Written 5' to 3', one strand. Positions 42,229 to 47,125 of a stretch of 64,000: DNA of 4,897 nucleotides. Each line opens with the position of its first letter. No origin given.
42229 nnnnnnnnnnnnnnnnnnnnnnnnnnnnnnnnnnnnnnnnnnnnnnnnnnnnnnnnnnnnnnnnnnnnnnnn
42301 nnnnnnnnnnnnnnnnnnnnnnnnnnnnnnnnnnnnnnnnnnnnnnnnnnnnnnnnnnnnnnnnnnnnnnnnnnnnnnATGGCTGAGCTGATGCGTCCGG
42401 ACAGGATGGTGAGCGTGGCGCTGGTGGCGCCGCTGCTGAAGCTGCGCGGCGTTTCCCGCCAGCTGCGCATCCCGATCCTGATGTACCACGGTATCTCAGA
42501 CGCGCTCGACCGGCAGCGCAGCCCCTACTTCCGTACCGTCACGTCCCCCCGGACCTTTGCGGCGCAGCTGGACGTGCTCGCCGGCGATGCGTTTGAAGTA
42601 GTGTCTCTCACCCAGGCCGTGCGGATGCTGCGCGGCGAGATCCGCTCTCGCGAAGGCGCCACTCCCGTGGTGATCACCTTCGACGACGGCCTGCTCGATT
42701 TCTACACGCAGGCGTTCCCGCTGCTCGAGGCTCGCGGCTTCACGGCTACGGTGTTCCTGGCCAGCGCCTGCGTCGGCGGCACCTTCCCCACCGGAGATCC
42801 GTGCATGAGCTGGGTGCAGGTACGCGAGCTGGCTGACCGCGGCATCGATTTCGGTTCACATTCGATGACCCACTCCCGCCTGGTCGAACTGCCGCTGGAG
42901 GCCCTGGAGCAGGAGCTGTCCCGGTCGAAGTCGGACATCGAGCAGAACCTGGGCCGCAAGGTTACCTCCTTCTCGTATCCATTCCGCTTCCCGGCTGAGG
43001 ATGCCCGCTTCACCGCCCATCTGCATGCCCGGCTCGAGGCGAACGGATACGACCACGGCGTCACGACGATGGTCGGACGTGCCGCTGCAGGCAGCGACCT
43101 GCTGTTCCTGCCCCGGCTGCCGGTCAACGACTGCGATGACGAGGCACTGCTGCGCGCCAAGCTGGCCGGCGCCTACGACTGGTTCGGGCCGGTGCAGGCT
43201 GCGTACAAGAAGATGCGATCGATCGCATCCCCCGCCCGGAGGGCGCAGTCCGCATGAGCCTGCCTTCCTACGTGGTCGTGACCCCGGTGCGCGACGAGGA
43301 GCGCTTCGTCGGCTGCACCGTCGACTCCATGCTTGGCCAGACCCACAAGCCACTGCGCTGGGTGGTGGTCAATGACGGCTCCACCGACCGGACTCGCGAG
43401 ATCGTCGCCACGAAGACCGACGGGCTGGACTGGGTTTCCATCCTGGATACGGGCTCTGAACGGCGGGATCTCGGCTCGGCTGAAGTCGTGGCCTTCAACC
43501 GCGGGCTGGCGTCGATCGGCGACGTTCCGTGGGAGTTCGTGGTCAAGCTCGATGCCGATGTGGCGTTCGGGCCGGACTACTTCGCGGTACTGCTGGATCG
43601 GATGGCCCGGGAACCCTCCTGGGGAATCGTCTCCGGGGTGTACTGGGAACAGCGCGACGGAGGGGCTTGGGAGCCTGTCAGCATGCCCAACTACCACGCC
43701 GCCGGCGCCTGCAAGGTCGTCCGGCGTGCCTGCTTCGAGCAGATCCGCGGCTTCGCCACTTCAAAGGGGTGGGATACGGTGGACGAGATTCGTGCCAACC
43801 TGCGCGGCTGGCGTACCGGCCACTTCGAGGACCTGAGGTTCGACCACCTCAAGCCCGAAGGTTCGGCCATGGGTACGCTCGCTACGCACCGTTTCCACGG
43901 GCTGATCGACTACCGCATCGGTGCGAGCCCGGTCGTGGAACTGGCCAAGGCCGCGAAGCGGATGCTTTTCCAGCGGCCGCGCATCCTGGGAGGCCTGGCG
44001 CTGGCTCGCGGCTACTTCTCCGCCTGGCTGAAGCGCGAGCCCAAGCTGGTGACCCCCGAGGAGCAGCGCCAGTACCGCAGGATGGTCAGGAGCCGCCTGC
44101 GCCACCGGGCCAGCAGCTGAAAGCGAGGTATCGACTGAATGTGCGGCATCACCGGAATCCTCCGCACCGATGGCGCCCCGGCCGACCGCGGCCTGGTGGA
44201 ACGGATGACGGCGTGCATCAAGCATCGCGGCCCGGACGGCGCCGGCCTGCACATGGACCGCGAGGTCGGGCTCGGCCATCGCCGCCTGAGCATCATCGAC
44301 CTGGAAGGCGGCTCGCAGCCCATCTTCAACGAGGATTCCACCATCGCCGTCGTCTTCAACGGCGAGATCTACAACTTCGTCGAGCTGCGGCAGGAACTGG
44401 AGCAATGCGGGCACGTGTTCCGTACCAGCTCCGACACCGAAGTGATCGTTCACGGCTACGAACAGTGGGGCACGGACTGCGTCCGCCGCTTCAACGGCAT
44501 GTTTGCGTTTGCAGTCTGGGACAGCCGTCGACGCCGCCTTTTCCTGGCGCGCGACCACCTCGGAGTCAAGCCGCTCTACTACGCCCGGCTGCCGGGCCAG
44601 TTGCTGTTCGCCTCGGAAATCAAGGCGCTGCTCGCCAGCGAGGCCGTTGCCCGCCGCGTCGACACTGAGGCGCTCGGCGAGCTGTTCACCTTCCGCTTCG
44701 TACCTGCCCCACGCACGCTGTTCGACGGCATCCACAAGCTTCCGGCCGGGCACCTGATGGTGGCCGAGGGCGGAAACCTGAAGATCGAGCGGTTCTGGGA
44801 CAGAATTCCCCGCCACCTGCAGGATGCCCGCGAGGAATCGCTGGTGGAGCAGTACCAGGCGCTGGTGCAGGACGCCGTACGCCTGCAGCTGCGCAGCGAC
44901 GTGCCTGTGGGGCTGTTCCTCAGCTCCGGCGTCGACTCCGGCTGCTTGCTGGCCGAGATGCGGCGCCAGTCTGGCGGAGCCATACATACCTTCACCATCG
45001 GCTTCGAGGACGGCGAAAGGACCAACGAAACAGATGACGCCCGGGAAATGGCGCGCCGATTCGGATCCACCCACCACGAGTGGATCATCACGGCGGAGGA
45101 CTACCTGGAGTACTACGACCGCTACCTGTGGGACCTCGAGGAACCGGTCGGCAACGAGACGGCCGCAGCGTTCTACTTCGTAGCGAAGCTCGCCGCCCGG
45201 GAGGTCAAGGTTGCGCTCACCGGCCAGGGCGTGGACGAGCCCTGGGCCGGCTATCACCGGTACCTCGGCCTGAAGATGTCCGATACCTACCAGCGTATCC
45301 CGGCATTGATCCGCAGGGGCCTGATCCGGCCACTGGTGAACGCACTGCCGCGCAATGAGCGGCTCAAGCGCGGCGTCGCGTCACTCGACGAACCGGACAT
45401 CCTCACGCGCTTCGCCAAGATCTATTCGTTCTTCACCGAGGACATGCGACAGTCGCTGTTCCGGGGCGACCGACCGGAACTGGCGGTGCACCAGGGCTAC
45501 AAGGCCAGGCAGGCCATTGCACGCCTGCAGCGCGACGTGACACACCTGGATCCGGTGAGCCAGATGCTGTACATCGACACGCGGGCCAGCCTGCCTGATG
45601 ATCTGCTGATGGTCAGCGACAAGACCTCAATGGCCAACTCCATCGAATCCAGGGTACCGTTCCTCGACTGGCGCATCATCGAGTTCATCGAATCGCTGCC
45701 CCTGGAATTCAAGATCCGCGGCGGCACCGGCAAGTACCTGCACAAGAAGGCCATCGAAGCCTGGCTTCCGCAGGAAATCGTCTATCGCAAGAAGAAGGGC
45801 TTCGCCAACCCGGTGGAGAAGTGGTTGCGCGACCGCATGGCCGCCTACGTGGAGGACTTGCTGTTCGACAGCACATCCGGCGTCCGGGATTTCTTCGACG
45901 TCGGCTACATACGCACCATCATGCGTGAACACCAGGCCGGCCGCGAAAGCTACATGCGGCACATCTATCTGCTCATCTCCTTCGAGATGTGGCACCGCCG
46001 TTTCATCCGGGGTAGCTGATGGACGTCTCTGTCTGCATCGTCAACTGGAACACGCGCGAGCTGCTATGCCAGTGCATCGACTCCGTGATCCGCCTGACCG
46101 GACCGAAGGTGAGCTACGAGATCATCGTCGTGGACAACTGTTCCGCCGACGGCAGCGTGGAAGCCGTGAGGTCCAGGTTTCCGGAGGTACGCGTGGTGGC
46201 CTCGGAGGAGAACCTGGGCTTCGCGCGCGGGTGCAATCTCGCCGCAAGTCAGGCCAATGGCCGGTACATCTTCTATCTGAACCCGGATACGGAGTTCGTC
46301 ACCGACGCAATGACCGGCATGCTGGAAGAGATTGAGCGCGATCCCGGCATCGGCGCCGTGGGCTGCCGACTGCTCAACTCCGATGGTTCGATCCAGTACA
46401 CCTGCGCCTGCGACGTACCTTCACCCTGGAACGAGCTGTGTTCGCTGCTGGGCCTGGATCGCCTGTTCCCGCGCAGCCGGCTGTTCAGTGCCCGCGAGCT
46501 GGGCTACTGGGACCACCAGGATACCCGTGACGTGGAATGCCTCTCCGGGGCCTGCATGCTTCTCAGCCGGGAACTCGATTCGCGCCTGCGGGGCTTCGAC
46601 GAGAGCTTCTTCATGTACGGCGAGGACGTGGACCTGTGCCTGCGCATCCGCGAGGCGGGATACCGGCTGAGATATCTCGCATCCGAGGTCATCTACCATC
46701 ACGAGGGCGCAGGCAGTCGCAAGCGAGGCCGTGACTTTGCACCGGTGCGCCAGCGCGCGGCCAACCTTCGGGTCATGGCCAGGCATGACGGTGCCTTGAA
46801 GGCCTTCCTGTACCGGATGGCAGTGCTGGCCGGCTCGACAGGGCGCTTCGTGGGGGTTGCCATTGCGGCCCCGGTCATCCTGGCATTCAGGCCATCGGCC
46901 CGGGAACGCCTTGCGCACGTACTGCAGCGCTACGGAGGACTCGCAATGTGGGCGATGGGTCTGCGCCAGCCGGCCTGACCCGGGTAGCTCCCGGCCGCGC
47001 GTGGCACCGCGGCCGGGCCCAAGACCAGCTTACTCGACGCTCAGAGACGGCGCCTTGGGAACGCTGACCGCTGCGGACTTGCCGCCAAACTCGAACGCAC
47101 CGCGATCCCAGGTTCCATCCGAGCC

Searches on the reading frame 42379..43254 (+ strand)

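Call 20: search_protein_families(library=pfam, proteins=[window:42379-43254:+], max_evalue=0.001)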
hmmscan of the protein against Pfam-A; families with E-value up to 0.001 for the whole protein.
window:42379-43254:+ (292 aa): 1 family
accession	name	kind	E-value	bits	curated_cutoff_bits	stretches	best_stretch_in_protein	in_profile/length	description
PF01522.26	Polysacc_deac_1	-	2.2e-21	76.5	23.1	1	94-209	6-112/124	Polysaccharide deacetylase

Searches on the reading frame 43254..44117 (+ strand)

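Call 20: search_protein_families(library=pfam, proteins=[window:43254-44117:+], max_evalue=0.001)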
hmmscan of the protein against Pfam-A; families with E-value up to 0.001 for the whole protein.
window:43254-44117:+ (288 aa): 3 families
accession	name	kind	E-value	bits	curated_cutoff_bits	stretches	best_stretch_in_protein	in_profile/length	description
PF00535.33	Glycos_transf_2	-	1.4e-14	54.8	23.3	1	8-145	2-131/168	Glycosyl transferase family 2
PF13641.12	Glyco_tranf_2_3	-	3.1e-08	34.3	27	1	5-173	2-162/230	Glycosyltransferase like family 2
PF13506.12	Glyco_transf_21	-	0.00062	19.7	21.7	0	94-142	32-79/174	Glycosyl transferase family 21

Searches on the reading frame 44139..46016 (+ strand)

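Call 20: search_protein_families(library=pfam, proteins=[window:44139-46016:+], max_evalue=0.001)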
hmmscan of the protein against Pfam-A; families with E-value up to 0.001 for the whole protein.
window:44139-46016:+ (626 aa): 4 families
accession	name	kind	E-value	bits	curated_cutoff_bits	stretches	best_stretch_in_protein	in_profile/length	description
PF00733.27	Asn_synthase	-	6.9e-94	315.8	21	1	239-620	2-354/354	Asparagine synthase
PF13537.11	GATase_7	-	1.7e-52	177.1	25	1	47-166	1-123/123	Glutamine amidotransferase domain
PF13522.11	GATase_6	-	2.4e-46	157.4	27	1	32-160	1-130/130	Glutamine amidotransferase domain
PF12481.13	DUF3700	-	2.5e-05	24.3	27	1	67-162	75-174/228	Aluminium induced protein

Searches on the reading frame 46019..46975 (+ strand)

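Call 20: search_protein_families(library=pfam, proteins=[window:46019-46975:+], max_evalue=0.001)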
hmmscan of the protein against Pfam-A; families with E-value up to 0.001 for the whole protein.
window:46019-46975:+ (319 aa): 6 families
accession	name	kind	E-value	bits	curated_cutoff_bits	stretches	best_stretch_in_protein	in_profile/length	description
PF00535.33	Glycos_transf_2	-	3e-24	86.3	23.3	1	4-128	1-126/168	Glycosyl transferase family 2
PF13641.12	Glyco_tranf_2_3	-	7.4e-13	49.5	27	1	3-230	3-214/230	Glycosyltransferase like family 2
PF13712.12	Glyco_tranf_2_5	-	2.5e-07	31.1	27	1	59-217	32-177/210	Glycosyltransferase like family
PF13632.12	Glyco_trans_2_3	-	8.3e-07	29.4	27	1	175-226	72-122/198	Glycosyl transferase family group 2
PF10111.15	Glyco_tranf_2_2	-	2.7e-06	27.5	27.3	0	33-103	30-104/276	Glycosyltransferase like family 2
PF02709.20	Glyco_transf_7C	-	0.00063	19.8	23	0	175-222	19-67/78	N-terminal domain of galactosyltransferase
